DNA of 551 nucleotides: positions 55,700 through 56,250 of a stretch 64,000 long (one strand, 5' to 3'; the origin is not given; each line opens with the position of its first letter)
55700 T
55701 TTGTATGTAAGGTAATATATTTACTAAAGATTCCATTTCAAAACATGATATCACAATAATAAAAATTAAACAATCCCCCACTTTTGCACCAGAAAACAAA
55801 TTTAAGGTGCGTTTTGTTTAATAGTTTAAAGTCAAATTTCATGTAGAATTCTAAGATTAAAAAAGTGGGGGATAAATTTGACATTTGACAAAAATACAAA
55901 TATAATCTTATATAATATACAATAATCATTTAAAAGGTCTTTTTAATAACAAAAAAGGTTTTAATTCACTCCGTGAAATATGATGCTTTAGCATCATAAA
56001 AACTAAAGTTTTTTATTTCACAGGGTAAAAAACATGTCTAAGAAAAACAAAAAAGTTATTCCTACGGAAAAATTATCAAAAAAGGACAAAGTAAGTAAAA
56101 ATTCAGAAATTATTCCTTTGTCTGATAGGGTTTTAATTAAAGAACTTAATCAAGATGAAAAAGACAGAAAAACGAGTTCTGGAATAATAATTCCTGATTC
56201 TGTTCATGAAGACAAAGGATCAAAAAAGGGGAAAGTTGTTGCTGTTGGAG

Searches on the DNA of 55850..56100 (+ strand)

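Call 8: search_rna_families(source=window, start=55850, end=56100, threshold=evalue, max_evalue=10, show_alignments=3)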
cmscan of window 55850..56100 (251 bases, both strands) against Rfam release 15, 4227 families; matches with E-value up to 10: 11.
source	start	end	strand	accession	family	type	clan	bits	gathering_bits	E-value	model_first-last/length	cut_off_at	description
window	55981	56037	+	RF00600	SNORA79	Gene; snRNA; snoRNA; HACA-box;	-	18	55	0.89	1-143/143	no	Small nucleolar RNA SNORA79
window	55960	56034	+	RF03601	MIR7993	Gene; miRNA;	-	16.8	100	1.7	1-138/138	no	MIR7993 microRNA precursor family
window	55964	56030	+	RF04239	mir-4679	Gene; miRNA;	-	16.1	88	2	1-75/75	no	mir-4679 microRNA precursor family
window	55934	56006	-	RF00309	snosnR60_Z15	Gene; snRNA; snoRNA; CD-box;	CL00070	15.7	41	5.3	1-98/98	no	Small nucleolar RNA snR60/Z15/Z230/Z193/J17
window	55951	56041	-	RF04157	MIR9486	Gene; miRNA;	-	15.6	100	1.4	1-119/119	no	MIR9486 microRNA precursor family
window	55932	56003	+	RF01230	snoR77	Gene; snRNA; snoRNA; HACA-box;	-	14.9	47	5.4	1-131/131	no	Small nucleolar RNA snoR77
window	55972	56024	+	RF00749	mir-208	Gene; miRNA;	-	14.7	56.4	1.2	1-77/77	no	mir-208 microRNA precursor family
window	56001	56040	-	RF03752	MIR5292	Gene; miRNA;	-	14.4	105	8.1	1-94/94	no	MIR5292 microRNA precursor family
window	55964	56030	-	RF04239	mir-4679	Gene; miRNA;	-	13.8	88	7.9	1-75/75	no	mir-4679 microRNA precursor family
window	55941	56031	-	RF04147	MIR6224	Gene; miRNA;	-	13.1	171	2.9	41-136/176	no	MIR6224 microRNA precursor family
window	55968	56028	+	RF04127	MIR8007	Gene; miRNA;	-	11.1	195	9.5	1-226/226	no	MIR8007 microRNA precursor family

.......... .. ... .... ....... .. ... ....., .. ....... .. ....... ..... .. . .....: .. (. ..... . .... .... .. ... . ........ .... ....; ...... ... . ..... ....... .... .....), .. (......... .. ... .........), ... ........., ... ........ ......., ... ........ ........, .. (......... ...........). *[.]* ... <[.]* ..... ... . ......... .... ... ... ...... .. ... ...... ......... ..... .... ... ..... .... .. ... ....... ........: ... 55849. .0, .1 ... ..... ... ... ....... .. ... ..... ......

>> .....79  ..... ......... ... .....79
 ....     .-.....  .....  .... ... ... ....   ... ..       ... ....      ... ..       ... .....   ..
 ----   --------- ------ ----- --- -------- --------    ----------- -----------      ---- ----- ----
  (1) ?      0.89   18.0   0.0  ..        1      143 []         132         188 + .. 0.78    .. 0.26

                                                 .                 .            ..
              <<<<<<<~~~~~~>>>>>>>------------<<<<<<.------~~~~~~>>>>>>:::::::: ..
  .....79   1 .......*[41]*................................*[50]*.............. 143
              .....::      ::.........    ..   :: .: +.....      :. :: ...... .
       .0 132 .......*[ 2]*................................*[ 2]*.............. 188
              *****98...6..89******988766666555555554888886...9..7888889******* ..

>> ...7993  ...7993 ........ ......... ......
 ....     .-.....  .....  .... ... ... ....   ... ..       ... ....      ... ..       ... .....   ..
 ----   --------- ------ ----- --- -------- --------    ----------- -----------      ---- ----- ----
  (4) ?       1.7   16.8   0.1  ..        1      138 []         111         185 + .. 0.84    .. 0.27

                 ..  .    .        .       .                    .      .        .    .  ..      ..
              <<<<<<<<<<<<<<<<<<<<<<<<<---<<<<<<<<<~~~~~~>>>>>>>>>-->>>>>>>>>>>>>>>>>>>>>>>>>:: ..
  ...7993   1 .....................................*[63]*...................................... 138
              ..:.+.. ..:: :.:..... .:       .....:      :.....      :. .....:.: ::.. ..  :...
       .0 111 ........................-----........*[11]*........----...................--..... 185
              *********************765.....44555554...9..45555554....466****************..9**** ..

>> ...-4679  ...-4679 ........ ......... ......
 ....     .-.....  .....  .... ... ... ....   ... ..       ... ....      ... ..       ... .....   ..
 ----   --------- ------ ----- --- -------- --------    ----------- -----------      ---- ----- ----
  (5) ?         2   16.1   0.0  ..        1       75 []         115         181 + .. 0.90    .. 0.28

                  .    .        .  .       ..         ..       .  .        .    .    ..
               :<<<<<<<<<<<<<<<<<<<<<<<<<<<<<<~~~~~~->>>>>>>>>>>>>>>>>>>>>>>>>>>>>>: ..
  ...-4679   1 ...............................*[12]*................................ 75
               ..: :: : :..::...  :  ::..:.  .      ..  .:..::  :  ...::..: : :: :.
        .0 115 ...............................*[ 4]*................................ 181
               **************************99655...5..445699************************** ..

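Call 58: build_rna_model(alignment_id=A5, structure=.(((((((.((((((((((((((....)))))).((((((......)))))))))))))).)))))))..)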
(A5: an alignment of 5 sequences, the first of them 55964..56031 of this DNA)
Model R1 built from alignment A5 (5 sequences, 70 columns); structure: as given.
model positions 68; base pairs 27; branch points 1; effective number of sequences 1.67; information 0.827 bits per position. Calibrated on 0.2 Mb of random sequence (short: E-values are rough).
structure used (alignment columns):
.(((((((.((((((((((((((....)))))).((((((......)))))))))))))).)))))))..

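Call 59: search_with_rna_model(model_id=R1, source=window, max_evalue=10, filters=off)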
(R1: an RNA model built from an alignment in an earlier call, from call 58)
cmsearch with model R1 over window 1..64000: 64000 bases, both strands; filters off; matches with E-value up to 10: 32.
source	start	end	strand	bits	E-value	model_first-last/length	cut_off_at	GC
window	55964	56031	+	96.7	7e-27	1-68/68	no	0.28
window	2758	2825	+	95.1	2.2e-26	1-68/68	no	0.32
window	55963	56030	-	61.2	5.6e-16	1-68/68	no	0.28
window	2757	2824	-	57.3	8.7e-15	1-68/68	no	0.32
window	4627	4667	-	14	0.16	1-68/68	no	0.32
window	4628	4668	+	12.4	0.5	1-68/68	no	0.32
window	28084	28156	-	12.3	0.54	1-68/68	no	0.26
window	49584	49624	-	12.2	0.6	1-68/68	no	0.37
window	62138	62202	-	11.7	0.83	1-68/68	no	0.26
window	62139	62216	+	11.4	1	1-68/68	no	0.24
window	42087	42142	+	10.7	1.7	1-68/68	no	0.27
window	1264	1283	+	10.1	2.5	1-68/68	no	0.5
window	28150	28206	+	10.1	2.5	1-68/68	no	0.25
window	41477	41538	-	9.7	3.4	1-68/68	no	0.26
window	13534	13597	-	9.7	3.4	1-68/68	no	0.33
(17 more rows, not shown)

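Call 60: search_with_rna_model(model_id=R1, sources=[L001, L002, L003, L004, L005, L006, L007, L013, L023, L024, L026, L028, L029, L034, L039, L041, L042, L043, L048, L049, L051, L052, L053, L054, L056, L058, L060, L064, L069, L107, L117, L127, L134, L144, L155, L157, L165, L137, L183, L141, L103, L105, L182, L121, L168, L091, L020, L031, L032, L046, L045, L016, L057, L036, L030], max_evalue=0.001, make_alignment=true)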
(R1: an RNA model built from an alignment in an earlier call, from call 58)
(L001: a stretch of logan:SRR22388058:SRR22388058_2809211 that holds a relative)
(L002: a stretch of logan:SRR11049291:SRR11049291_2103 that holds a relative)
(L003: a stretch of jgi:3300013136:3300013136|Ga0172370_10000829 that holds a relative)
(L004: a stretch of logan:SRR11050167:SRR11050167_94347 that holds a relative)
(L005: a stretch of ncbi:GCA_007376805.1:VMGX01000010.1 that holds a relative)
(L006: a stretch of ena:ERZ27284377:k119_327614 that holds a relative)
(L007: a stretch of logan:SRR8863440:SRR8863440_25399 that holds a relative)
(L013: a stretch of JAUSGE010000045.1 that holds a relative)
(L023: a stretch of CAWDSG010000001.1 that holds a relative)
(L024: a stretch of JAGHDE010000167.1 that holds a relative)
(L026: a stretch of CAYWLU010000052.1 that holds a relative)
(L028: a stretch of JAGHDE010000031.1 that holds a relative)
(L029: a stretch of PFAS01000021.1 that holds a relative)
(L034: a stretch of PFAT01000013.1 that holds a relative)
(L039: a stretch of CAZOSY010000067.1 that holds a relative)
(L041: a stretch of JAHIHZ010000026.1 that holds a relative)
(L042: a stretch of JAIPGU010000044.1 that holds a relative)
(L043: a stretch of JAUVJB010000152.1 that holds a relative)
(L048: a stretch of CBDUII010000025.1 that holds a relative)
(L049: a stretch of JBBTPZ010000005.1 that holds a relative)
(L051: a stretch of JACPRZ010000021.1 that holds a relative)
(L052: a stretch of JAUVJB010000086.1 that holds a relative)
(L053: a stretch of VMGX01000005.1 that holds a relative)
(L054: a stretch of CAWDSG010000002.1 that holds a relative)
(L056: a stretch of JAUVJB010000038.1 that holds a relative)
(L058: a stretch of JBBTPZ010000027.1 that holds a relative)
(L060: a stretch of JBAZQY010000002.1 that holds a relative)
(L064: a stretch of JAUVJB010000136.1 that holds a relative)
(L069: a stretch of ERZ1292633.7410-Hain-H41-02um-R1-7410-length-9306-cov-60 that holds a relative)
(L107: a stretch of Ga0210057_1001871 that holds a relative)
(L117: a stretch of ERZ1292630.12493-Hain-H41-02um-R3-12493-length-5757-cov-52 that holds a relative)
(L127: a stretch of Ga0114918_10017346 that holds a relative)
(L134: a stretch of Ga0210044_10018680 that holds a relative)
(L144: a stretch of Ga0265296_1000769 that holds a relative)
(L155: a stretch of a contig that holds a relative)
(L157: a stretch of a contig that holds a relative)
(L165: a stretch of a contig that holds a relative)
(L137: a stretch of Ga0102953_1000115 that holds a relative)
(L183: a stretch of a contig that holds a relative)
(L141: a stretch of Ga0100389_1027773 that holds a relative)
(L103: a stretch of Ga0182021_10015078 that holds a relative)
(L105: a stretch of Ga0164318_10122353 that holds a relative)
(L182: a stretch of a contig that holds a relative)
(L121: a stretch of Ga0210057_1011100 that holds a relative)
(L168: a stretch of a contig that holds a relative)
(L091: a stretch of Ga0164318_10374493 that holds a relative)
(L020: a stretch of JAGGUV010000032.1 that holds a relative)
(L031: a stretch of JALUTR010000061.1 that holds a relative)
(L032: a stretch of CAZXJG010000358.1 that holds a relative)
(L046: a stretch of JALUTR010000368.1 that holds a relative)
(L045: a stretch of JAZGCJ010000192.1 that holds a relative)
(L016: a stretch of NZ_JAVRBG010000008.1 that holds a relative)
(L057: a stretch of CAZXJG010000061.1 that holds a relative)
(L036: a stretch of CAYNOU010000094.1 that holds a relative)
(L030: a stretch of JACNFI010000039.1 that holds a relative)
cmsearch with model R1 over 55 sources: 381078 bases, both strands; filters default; matches with E-value up to 0.001: 98.
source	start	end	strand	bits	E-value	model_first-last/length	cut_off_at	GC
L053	5566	5633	-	95.4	1.1e-25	1-68/68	no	0.28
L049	1905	1974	-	90.7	2.9e-24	1-68/68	no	0.33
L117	3198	3267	-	90.7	2.9e-24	1-68/68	no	0.33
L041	2092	2159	-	83.2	5.6e-22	1-68/68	no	0.4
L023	4728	4796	+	74.3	3e-19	1-68/68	no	0.26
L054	113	182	-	65.5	1.6e-16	1-68/68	no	0.27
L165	4239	4308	-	65.3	1.8e-16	1-68/68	no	0.26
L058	5889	5958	+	63.6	5.8e-16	1-68/68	no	0.2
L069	1078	1147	+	63.6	5.8e-16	1-68/68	no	0.2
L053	5567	5634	+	63.1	8.4e-16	1-68/68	no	0.28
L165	3146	3215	-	58.8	1.7e-14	1-68/68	no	0.23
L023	1119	1187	+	58.8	1.8e-14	1-68/68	no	0.3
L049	1906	1975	+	57.7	3.9e-14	1-68/68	no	0.33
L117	3199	3268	+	57.7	3.9e-14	1-68/68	no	0.33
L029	2804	2875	+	56.6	8e-14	1-68/68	no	0.28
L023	4727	4795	-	56.6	8.6e-14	1-68/68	no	0.26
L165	4240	4309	+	55.3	2e-13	1-68/68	no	0.26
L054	114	183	+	53.3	8.4e-13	1-68/68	no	0.27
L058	5888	5957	-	52.6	1.4e-12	1-68/68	no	0.2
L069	1077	1146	-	52.6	1.4e-12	1-68/68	no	0.2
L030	5067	5127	+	51.9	2.3e-12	1-68/68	no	0.33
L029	2803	2874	-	51.3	3.6e-12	1-68/68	no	0.29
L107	486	559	+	50.9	4.7e-12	1-68/68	no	0.38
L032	1752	1817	-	49.7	1.1e-11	1-68/68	no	0.29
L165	3147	3216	+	47.5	5.3e-11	1-68/68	no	0.23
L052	3299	3370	+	46.8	8.4e-11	1-68/68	no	0.4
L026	3320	3392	-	46.8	8.5e-11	1-68/68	no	0.3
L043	7382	7453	-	46.7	8.8e-11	1-68/68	no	0.38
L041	2093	2160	+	46.7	8.8e-11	1-68/68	no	0.4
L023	1117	1186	-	45.1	2.7e-10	1-68/68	no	0.31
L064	7757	7828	-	44.8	3.4e-10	1-68/68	no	0.42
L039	6471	6542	+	44.1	5.6e-10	1-68/68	no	0.36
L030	5066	5126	-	43.5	8.9e-10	1-68/68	no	0.31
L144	1404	1470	+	41.6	3.2e-09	1-68/68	no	0.36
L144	1403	1469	-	41.6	3.3e-09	1-68/68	no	0.36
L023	5250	5317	+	41.3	4e-09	1-68/68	no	0.22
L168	8396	8468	+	40.6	6.5e-09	1-68/68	no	0.32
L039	6470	6541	-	40.3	8.4e-09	1-68/68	no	0.38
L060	3728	3798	+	40.2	8.7e-09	1-68/68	no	0.35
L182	8715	8787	+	40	1e-08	1-68/68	no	0.27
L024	3722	3786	+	39.9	1.1e-08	1-68/68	no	0.35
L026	3321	3393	+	39.2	1.8e-08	1-68/68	no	0.3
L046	2053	2125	-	39.2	1.8e-08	1-68/68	no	0.33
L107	485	558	-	39.1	1.9e-08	1-68/68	no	0.38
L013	2786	2853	+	38.9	2.2e-08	1-68/68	no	0.41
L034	405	472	+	38.8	2.5e-08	1-68/68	no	0.34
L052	3298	3369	-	37.6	5.4e-08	1-68/68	no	0.4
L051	7727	7791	+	37.6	5.8e-08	1-68/68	no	0.32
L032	1753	1818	+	37.4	6.2e-08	1-68/68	no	0.3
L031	452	524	-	37.3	7e-08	1-68/68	no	0.33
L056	7024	7082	+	37.1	7.9e-08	1-68/68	no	0.34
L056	7023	7081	-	36.7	1.1e-07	1-68/68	no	0.34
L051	7726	7790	-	36.5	1.2e-07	1-68/68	no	0.34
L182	8714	8786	-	36.5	1.2e-07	1-68/68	no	0.29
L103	6044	6113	-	36.5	1.3e-07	1-68/68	no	0.33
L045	600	671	-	35.6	2.3e-07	1-68/68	no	0.33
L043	7383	7454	+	35.4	2.7e-07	1-68/68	no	0.39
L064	7758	7829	+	35.4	2.7e-07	1-68/68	no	0.42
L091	1008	1081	+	35.2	3e-07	1-68/68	no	0.3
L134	6442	6508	+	35.2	3.1e-07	1-68/68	no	0.39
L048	2870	2936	+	35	3.5e-07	1-68/68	no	0.36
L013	2785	2852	-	34.6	4.5e-07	1-68/68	no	0.41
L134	6441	6507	-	34.2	6e-07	1-68/68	no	0.39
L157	7893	7956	-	34.2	6e-07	1-68/68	no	0.45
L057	1774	1842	+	34.1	6.7e-07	1-68/68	no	0.3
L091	1007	1080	-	33.7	8.6e-07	1-68/68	no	0.31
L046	2054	2126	+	33.7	8.7e-07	1-68/68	no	0.33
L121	8307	8379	-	33.4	1.1e-06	1-68/68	no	0.34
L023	5248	5316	-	32.5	2e-06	1-68/68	no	0.22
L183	997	1070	-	32.5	2.1e-06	1-68/68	no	0.23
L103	6045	6114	+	32.3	2.3e-06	1-68/68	no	0.34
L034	404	471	-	32.3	2.4e-06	1-68/68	no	0.34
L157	7894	7957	+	32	2.8e-06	1-68/68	no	0.45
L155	3880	3952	-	31.9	3.1e-06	1-68/68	no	0.47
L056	2101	2172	+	31.8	3.4e-06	1-68/68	no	0.43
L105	2063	2135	+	31.5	4.1e-06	1-68/68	no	0.29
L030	4573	4625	-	31.4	4.4e-06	1-68/68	no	0.47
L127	4359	4431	-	31.4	4.6e-06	1-68/68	no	0.4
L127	4360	4432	+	31.2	5e-06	1-68/68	no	0.38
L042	6097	6163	+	31.1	5.5e-06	1-68/68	no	0.52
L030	4574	4626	+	31.1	5.7e-06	1-68/68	no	0.45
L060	3727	3797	-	31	6.1e-06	1-68/68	no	0.34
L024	3721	3785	-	30.9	6.3e-06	1-68/68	no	0.35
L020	4775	4847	-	30.8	6.9e-06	1-68/68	no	0.32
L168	8395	8467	-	30.6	7.6e-06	1-68/68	no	0.32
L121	8308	8380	+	30.3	9.6e-06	1-68/68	no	0.34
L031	453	525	+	29.3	1.9e-05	1-68/68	no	0.33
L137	415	485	+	28.2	4.1e-05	1-68/68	no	0.21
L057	1771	1841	-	28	5e-05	1-68/68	no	0.3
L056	2100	2171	-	26.4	0.00015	1-68/68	no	0.43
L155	7438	7489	-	26.1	0.00019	1-68/68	no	0.44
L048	2868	2936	-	26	0.00021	1-68/68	no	0.35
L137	414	484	-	25.9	0.00021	1-68/68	no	0.21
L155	7439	7490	+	25.3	0.00033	1-68/68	no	0.42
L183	998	1071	+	25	0.00041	1-68/68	no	0.23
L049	4675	4739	+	24.9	0.00045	1-68/68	no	0.37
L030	4892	4966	-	24.5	0.00057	1-68/68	no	0.25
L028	4302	4363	-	24.4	0.00063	1-68/68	no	0.37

Alignment A6: 98 matches aligned to the model, 170 columns, each read 5' to 3' on its own strand. Consensus structure (alignment columns), stored with it:
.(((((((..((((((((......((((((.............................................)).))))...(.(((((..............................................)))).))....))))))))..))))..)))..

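Call 65: search_with_rna_model(model_id=R1, sources=[L185, L186, L187], max_evalue=0.01)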
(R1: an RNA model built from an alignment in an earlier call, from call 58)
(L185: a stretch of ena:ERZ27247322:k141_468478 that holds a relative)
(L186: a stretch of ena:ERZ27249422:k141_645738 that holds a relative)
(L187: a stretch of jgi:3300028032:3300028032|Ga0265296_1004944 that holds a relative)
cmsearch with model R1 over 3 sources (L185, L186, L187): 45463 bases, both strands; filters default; matches with E-value up to 0.01: 6.
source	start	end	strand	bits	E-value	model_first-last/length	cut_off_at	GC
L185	3759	3826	+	96.7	5e-27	1-68/68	no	0.28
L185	3758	3825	-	61.1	4e-16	1-68/68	no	0.28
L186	8786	8853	-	36.9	1.1e-08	1-68/68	no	0.18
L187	6832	6899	-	36.9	1.1e-08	1-68/68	no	0.18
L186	8786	8855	+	25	4.9e-05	1-68/68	no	0.17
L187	6832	6901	+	25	4.9e-05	1-68/68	no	0.17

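Call 70: search_with_rna_model(model_id=R1, sources=[L188, L189, L190, L191, L192, L193], max_evalue=0.01)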
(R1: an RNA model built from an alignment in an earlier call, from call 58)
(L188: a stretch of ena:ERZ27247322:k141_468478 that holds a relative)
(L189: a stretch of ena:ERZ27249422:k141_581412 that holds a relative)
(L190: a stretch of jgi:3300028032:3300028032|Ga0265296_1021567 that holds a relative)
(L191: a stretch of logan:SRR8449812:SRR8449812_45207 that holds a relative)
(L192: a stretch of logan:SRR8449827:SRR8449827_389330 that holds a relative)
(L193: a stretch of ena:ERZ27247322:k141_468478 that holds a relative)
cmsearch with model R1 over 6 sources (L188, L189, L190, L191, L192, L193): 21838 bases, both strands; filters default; matches with E-value up to 0.01: 6.
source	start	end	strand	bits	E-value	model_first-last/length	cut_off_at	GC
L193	1431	1498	+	96.7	2.4e-27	1-68/68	no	0.28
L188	1960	2027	+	95.1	7.4e-27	1-68/68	no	0.32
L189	1464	1531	+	95.1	7.4e-27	1-68/68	no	0.32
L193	1430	1497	-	61.1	1.9e-16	1-68/68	no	0.28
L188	1959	2026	-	57.3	3e-15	1-68/68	no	0.32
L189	1463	1530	-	57.3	3e-15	1-68/68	no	0.32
